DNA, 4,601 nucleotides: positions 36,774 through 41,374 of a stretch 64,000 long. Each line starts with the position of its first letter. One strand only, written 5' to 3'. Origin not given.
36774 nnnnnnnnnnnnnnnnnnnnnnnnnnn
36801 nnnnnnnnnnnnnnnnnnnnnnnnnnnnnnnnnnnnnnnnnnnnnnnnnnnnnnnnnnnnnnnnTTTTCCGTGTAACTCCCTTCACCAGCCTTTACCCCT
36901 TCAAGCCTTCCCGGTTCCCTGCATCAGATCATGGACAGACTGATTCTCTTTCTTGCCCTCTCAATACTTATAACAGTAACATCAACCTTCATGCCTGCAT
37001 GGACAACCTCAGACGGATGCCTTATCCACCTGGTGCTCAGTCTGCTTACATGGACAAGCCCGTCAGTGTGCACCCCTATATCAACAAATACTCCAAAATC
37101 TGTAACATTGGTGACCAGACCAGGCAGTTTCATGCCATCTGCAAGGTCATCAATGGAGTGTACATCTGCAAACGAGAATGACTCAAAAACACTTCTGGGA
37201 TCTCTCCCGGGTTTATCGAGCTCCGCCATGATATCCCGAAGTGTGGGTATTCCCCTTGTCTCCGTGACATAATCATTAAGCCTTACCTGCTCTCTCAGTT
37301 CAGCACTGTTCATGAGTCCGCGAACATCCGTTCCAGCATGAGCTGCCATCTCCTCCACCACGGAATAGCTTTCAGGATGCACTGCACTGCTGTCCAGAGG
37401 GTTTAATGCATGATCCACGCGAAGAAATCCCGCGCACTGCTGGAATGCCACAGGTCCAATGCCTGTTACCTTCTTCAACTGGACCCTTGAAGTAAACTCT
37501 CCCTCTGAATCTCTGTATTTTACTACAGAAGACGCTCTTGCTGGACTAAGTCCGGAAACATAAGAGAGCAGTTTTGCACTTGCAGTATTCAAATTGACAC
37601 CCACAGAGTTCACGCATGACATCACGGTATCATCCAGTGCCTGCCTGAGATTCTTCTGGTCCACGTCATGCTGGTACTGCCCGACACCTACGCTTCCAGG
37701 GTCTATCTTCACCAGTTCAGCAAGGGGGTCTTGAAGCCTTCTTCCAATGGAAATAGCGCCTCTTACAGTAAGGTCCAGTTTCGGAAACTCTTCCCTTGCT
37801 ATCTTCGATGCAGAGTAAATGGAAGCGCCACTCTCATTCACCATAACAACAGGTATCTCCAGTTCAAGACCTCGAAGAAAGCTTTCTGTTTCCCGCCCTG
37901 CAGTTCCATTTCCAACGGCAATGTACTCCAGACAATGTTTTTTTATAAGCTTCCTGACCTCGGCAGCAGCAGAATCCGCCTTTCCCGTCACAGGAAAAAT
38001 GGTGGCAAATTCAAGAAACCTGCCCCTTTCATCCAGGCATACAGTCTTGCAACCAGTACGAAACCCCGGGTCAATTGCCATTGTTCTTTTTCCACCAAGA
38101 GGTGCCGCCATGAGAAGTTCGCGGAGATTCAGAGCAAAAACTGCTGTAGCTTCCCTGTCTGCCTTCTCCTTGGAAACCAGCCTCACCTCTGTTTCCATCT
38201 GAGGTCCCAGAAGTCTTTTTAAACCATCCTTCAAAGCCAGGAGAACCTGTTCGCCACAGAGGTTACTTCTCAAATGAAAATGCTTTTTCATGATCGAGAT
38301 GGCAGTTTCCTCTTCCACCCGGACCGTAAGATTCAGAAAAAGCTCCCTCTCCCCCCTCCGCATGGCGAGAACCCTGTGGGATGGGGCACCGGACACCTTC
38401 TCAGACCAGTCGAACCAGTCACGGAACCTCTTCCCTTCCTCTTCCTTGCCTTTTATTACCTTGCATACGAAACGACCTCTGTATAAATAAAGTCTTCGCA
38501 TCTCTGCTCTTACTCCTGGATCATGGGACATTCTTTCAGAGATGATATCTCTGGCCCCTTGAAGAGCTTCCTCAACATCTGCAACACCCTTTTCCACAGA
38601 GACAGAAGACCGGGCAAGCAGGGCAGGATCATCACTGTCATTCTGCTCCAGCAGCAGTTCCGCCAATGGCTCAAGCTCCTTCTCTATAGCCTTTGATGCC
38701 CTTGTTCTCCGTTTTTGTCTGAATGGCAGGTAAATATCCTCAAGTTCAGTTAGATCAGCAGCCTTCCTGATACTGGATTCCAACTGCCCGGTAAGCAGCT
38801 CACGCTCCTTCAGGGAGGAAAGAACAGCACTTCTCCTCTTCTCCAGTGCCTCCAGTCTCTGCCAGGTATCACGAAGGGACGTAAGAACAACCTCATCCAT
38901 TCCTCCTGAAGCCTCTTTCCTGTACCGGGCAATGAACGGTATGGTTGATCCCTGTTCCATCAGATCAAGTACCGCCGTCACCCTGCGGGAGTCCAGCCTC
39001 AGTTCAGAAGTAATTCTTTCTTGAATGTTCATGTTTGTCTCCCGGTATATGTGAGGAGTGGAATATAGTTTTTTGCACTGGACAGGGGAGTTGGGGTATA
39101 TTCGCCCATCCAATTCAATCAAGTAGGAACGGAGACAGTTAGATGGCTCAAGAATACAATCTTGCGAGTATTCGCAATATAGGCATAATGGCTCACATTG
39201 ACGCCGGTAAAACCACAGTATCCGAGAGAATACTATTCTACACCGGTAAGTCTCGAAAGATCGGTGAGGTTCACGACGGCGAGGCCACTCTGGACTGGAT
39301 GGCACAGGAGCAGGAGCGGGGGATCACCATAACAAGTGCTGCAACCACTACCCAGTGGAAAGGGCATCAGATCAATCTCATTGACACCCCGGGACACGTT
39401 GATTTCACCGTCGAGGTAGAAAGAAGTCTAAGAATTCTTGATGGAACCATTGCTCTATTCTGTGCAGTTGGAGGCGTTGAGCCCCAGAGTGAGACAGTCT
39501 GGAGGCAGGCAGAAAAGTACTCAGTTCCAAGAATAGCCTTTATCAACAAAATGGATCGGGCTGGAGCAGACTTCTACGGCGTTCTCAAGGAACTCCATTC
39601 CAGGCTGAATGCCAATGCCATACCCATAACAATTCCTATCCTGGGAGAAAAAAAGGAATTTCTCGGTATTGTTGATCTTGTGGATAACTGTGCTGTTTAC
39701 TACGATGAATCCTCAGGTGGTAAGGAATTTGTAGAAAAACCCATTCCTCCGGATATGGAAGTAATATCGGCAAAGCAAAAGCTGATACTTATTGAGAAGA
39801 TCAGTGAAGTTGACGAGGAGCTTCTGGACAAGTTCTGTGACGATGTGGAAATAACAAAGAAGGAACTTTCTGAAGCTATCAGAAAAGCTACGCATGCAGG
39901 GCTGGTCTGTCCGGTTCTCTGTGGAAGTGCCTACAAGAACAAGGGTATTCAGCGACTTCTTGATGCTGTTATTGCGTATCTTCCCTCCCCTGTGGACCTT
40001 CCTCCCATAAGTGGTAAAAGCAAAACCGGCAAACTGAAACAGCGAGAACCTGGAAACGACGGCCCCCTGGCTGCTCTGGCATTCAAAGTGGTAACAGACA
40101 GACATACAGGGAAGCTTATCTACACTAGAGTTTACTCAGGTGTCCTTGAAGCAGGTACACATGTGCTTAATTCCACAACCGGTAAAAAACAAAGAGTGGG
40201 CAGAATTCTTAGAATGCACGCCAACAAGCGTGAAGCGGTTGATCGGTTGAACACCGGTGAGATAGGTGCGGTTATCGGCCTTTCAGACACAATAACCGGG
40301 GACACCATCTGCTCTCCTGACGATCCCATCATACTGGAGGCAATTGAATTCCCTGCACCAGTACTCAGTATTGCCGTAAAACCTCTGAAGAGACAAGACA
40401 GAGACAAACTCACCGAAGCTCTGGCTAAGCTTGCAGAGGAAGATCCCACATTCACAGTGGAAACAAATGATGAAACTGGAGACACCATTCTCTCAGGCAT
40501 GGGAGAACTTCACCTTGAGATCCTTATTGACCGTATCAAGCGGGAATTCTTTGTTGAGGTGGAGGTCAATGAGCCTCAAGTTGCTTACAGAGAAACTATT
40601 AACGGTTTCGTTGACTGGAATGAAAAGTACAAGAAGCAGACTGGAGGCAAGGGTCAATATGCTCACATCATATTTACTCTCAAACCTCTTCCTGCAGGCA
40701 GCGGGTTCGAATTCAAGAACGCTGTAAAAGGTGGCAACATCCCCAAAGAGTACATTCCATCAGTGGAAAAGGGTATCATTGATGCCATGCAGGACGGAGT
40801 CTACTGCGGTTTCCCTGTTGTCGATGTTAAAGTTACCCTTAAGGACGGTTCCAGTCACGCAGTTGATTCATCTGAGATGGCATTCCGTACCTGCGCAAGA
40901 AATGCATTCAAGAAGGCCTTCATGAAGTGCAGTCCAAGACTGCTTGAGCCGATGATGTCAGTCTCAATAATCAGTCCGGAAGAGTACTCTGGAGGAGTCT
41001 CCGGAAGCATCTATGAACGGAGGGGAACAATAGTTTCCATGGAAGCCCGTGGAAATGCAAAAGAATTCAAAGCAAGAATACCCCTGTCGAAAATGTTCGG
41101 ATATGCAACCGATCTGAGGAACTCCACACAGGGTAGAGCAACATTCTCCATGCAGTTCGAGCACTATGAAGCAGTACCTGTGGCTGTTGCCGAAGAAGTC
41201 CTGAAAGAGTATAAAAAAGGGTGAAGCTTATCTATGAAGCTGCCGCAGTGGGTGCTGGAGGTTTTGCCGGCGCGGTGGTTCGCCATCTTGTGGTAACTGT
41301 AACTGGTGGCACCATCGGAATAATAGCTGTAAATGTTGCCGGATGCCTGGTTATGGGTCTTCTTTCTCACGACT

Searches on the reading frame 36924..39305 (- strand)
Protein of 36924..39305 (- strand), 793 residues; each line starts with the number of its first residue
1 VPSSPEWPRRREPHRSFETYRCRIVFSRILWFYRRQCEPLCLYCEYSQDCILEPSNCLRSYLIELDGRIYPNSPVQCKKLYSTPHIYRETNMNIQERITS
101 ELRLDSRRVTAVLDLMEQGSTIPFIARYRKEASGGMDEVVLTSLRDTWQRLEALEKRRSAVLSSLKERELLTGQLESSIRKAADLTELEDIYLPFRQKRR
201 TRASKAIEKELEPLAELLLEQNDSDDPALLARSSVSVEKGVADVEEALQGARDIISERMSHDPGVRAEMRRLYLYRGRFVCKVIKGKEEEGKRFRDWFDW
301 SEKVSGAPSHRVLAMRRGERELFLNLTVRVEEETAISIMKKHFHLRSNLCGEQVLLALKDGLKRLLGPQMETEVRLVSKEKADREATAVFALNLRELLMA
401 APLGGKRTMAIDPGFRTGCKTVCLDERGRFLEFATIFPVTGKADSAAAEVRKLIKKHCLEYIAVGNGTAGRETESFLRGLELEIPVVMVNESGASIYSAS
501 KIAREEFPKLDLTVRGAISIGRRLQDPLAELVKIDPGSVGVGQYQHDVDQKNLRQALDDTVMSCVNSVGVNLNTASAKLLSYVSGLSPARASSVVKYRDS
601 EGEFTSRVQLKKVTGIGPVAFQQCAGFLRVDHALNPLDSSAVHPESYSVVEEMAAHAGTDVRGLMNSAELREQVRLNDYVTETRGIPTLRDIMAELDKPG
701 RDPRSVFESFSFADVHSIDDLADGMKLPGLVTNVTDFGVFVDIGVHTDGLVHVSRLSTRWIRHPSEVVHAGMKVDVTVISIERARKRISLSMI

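Call 71: search_protein_families(library=pfam, proteins=[window:36924-39305:-], max_evalue=0.001)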
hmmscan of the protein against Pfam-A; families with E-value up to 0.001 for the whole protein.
window:36924-39305:- (793 aa): 10 families
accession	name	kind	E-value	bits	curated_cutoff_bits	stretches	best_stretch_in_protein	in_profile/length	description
PF16921.10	Tex_YqgF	-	7.4e-43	146.4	27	1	406-525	1-126/126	Tex protein YqgF-like domain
PF22706.1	Tex_central_region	-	5.2e-34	118.2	27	1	223-390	2-178/178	Tex central region-like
PF12836.13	HHH_3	-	2e-26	92.3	27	1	565-629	1-65/65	Helix-hairpin-helix motif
PF09371.15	Tex_N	-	7.6e-25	86.9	32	1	92-166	1-75/75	Tex-like protein N-terminal domain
PF17674.7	HHH_9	-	2.9e-23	83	23.1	1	635-704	1-70/70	HHH domain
PF00575.29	S1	-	1.3e-16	61.1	22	1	722-792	3-73/74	S1 RNA binding domain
PF14635.12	HHH_7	-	6.1e-09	36.6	27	1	541-631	8-104/104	Helix-hairpin-helix motif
PF23459.1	S1_RRP5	-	6.8e-08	33.4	27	1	721-791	1-71/72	RRP5 S1 domain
PF14639.11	YqgF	-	9.5e-07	29.2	35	1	483-532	98-147/150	Holliday-junction resolvase-like of SPT6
PF03934.19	T2SSK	-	8.2e-05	23.3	24.2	1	570-610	1-41/63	Type II secretion system (T2SS), protein K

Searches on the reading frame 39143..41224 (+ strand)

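Call 71: search_protein_families(library=pfam, proteins=[window:39143-41224:+], max_evalue=0.001)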
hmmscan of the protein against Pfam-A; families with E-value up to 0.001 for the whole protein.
window:39143-41224:+ (693 aa): 7 families
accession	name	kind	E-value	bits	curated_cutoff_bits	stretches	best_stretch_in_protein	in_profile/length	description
PF00009.33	GTP_EFTU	-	7e-64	215.3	26.5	1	9-282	2-188/188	Elongation factor Tu GTP binding domain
PF03764.24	EFG_IV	-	5e-47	159.1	24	1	478-596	1-120/121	Elongation factor G, domain IV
PF14492.12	EFG_III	-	7e-31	106.6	27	1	403-476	1-74/75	Elongation Factor G, domain III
PF00679.30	EFG_C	-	1.9e-25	89.1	27.9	1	599-685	1-88/89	Elongation factor G C-terminus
PF03144.31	GTP_EFTU_D2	-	1.6e-17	64.1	30.3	1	323-390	1-73/73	Elongation factor Tu domain 2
PF22042.2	EF-G_D2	-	1.3e-14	54.4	27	1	309-391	2-83/84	Elongation factor G domain 2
PF16658.11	RF3_C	-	2.6e-06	27.7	40.1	1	414-487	17-90/132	Class II release factor RF3, C-terminal domain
